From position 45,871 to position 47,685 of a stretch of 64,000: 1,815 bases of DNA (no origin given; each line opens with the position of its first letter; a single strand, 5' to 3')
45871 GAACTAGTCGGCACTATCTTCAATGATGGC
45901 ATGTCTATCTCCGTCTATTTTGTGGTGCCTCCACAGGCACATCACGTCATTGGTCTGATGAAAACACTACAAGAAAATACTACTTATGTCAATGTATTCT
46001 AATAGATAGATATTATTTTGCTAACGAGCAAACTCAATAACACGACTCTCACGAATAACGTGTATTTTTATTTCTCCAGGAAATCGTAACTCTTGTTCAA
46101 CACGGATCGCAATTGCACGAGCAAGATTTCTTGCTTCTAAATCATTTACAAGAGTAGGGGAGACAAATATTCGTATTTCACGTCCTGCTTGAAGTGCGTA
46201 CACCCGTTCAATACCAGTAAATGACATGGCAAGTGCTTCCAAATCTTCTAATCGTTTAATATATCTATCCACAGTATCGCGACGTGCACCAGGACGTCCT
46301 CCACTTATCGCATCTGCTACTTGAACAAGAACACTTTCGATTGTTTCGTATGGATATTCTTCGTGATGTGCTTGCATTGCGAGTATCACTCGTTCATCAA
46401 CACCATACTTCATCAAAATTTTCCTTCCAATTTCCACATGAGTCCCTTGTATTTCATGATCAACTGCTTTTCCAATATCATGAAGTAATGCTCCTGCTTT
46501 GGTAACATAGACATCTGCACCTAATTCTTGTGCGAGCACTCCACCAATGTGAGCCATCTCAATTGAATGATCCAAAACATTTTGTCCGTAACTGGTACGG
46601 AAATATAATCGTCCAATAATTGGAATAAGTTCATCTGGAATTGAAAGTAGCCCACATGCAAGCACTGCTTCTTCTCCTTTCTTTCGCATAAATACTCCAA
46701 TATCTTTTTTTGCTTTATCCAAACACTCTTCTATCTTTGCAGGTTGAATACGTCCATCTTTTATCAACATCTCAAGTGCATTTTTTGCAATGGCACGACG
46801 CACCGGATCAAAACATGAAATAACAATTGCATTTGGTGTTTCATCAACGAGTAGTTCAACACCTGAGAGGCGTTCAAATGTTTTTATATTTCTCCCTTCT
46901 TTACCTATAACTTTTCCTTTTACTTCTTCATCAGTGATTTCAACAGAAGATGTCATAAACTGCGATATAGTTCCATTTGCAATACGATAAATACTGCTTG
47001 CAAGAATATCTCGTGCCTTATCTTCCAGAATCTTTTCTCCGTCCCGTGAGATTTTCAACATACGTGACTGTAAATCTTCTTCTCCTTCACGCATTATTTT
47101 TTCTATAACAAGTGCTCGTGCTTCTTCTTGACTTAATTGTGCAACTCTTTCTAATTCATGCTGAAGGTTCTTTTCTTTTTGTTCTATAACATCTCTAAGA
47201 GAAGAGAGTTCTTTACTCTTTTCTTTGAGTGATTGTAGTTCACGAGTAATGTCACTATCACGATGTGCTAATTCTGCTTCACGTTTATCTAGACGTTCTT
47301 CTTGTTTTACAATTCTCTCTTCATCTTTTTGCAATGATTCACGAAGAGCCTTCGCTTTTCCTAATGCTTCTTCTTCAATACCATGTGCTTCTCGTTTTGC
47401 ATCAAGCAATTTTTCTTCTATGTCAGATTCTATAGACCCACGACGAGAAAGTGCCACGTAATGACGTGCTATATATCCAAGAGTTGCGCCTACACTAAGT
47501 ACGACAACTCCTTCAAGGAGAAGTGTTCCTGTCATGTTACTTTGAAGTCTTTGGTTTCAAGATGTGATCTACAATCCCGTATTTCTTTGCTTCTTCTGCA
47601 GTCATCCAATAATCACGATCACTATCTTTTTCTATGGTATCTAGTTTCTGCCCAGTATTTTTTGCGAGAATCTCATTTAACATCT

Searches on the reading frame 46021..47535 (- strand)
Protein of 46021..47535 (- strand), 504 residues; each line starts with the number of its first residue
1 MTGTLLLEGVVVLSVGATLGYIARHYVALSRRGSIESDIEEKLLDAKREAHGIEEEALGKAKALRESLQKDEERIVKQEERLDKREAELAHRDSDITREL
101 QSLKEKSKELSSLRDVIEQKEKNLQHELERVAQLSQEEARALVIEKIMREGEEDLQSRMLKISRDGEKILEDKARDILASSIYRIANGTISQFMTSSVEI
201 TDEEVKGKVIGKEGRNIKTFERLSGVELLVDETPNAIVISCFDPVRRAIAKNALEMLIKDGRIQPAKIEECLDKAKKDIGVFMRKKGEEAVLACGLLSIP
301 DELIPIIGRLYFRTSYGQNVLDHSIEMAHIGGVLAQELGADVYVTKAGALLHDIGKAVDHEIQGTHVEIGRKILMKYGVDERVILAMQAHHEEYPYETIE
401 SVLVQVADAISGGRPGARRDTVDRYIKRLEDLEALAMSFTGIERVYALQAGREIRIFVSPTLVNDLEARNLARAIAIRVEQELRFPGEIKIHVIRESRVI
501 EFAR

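Call 83: search_protein_families(library=pfam, proteins=[window:46021-47535:-], max_evalue=0.0001)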
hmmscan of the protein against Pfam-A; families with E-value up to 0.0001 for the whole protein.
window:46021-47535:- (504 aa): 3 families
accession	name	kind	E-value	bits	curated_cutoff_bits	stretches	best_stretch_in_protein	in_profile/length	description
PF12072.13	RNase_Y_N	-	4.4e-18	65.9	32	1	40-187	52-199/201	RNase Y N-terminal region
PF01966.28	HD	-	1.1e-16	61.6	22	1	320-411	1-114/116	HD domain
PF00013.35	KH_1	-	2.4e-05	24.4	21.5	1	204-254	9-64/66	KH domain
